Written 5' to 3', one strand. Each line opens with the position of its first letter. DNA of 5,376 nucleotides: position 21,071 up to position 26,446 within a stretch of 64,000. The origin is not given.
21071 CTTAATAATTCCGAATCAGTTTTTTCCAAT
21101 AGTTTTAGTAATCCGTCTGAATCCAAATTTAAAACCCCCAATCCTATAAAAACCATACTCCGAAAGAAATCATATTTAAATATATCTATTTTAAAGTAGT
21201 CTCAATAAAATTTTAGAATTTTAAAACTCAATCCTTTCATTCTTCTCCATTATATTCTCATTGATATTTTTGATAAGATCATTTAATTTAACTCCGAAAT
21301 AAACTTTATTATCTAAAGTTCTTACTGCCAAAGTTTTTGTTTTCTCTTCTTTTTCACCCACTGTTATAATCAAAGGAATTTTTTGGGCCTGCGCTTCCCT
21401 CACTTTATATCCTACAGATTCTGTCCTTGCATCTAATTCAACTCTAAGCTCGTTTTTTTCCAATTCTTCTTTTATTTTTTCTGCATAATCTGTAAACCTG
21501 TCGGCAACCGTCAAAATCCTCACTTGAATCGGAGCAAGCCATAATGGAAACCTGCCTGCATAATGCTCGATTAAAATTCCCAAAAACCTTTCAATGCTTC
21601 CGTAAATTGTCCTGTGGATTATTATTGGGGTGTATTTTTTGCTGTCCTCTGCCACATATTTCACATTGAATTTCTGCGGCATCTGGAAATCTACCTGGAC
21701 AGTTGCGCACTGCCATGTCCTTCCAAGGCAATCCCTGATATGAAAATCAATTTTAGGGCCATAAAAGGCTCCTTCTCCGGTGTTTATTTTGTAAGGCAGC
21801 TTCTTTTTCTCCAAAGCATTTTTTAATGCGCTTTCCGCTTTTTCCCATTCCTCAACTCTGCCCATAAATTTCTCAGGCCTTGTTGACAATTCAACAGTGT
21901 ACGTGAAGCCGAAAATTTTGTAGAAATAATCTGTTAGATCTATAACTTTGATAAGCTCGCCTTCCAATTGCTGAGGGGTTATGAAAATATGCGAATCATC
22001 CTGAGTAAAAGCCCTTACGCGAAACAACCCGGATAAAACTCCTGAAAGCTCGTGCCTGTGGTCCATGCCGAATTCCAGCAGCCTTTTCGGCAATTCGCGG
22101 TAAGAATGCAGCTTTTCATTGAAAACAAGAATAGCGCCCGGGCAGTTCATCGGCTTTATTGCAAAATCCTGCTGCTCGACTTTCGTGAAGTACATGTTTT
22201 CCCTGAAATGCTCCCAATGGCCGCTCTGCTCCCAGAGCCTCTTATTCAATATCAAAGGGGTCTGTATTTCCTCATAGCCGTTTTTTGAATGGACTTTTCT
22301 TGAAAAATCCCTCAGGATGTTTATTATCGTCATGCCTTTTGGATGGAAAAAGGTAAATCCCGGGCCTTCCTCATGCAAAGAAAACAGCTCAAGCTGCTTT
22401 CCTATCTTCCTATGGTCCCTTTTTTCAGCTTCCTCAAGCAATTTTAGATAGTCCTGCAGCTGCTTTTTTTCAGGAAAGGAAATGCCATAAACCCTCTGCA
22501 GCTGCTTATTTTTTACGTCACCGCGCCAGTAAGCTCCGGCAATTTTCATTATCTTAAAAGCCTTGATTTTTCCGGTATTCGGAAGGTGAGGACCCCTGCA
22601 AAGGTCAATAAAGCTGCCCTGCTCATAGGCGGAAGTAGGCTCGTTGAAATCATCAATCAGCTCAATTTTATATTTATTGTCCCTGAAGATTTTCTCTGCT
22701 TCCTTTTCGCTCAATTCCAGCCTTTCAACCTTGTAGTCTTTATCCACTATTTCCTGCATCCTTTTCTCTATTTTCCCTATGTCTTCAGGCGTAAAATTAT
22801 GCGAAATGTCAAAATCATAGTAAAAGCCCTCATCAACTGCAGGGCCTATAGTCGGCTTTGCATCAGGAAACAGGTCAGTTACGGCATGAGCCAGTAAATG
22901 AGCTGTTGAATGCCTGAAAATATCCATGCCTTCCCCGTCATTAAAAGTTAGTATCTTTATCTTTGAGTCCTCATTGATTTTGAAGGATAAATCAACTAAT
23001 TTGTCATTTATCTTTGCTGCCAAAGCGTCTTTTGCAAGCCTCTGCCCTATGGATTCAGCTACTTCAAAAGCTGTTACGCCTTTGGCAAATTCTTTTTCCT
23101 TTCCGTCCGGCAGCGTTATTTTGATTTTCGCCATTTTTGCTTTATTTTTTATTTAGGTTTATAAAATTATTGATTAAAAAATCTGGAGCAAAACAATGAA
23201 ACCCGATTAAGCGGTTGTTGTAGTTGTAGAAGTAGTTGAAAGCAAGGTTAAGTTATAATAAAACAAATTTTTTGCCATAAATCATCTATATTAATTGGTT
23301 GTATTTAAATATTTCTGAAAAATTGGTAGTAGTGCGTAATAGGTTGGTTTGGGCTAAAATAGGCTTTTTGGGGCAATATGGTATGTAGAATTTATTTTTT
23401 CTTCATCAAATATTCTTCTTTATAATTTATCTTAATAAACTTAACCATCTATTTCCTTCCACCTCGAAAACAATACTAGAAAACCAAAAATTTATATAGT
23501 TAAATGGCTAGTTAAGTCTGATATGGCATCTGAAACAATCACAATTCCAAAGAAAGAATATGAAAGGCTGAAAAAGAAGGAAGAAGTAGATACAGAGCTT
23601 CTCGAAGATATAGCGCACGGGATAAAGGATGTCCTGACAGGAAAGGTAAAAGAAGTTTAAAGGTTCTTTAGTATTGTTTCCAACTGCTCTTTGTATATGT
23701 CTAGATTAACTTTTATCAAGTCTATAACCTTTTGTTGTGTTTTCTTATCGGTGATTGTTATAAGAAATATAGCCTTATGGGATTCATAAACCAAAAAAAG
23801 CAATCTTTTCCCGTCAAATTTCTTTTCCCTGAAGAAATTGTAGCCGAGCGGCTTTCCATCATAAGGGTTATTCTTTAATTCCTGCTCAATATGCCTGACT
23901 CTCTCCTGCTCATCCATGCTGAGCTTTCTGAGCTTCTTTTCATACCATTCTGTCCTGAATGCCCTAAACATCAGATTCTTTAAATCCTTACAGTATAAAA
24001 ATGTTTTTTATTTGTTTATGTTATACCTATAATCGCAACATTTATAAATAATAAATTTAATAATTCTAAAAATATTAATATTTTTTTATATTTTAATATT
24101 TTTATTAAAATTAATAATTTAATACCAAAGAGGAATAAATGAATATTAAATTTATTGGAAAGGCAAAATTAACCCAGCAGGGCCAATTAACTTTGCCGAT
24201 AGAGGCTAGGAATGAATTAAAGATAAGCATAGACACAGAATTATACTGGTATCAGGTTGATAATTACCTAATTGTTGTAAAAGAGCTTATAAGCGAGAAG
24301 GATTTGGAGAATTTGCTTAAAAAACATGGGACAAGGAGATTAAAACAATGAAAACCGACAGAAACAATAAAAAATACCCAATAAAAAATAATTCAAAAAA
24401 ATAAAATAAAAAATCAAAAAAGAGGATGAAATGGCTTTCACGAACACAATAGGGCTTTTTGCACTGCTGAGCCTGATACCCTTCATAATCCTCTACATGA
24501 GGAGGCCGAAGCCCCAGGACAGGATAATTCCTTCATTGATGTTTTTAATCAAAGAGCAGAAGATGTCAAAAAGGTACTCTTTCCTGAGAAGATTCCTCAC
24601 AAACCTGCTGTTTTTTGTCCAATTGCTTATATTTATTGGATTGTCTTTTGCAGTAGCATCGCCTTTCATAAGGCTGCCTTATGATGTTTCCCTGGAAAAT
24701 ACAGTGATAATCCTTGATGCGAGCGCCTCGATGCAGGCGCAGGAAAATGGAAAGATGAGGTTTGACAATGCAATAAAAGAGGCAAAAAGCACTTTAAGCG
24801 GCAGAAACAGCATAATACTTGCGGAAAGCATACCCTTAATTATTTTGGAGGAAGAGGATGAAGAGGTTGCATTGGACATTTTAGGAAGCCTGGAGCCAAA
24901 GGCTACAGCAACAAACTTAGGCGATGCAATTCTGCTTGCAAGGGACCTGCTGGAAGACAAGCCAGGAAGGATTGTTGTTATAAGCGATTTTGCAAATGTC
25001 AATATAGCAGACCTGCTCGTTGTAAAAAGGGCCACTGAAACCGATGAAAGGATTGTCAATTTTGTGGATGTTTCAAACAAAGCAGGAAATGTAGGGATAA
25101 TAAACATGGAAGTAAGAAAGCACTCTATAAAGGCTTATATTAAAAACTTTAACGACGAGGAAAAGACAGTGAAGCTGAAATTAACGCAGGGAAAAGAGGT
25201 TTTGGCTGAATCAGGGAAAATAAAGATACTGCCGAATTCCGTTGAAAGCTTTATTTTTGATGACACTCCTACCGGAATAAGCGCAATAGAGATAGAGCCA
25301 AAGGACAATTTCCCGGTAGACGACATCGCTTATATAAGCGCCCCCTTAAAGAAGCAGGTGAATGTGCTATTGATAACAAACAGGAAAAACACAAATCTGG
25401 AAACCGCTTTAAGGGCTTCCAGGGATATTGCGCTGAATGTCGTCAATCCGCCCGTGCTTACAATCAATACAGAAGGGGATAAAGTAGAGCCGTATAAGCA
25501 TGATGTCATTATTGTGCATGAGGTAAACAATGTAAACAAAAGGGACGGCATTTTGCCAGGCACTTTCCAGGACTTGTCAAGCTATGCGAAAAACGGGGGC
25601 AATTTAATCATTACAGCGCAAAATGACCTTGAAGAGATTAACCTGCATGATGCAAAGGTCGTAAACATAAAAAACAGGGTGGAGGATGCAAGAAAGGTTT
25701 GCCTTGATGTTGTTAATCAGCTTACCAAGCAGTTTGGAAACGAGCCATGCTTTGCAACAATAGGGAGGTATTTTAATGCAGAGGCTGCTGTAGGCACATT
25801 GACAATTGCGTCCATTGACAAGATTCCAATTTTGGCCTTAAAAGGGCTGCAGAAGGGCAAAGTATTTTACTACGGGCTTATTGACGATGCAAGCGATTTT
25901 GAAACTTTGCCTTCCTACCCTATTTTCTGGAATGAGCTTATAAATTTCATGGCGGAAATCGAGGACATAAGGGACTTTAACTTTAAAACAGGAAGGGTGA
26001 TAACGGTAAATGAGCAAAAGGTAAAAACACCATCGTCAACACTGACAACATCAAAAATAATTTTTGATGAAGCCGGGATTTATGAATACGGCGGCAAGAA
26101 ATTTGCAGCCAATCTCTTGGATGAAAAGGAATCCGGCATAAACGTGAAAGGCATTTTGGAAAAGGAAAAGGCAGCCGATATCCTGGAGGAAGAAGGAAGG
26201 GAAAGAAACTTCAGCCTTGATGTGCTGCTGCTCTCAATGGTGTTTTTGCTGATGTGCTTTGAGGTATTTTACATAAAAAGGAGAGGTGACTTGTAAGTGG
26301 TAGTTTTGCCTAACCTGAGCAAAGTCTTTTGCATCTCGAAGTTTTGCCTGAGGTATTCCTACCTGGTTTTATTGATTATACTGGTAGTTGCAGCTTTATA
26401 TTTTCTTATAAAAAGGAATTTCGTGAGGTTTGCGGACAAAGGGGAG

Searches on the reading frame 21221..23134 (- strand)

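Call 19: search_protein_families(library=pfam, proteins=[window:21221-23134:-])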
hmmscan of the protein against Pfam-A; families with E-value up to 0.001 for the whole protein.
window:21221-23134:- (637 aa): 4 families
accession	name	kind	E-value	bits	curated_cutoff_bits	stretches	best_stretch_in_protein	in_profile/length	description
PF00587.30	tRNA-synt_2b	-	2.5e-43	148.7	29.3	1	320-525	7-179/179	tRNA synthetase class II core domain (G, H, P, S and T)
PF03129.25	HGTP_anticodon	-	4.4e-21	75.3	21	1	537-626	1-93/94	Anticodon binding domain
PF07973.19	tRNA_SAD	-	4.7e-17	62.1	24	1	169-216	3-44/44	Threonyl and Alanyl tRNA synthetase second additional domain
PF02824.27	TGS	-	1.9e-16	60.2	22.2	1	4-63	1-60/60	TGS domain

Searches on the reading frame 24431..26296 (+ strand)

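Call 19: search_protein_families(library=pfam, proteins=[window:24431-26296:+])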
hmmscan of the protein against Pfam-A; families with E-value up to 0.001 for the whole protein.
window:24431-26296:+ (621 aa): 5 families
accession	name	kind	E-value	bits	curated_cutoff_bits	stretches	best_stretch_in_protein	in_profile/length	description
PF24157.1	DUF7408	-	2.8e-34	119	27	1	311-502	1-173/174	Domain of unknown function (DUF7408)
PF07584.16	BatA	-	2e-11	44.6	25.9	1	1-78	1-77/77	Aerotolerance regulator N-terminal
PF13519.12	VWA_2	-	2.1e-09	38.4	27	1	91-187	1-106/107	von Willebrand factor type A domain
PF24156.1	DUF7407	-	1.1e-07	32.5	28.2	1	221-301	1-74/74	Domain of unknown function (DUF7407)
PF24155.1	DUF7406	-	7.2e-07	29.5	28.4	1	513-560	4-52/52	Domain of unknown function (DUF7406)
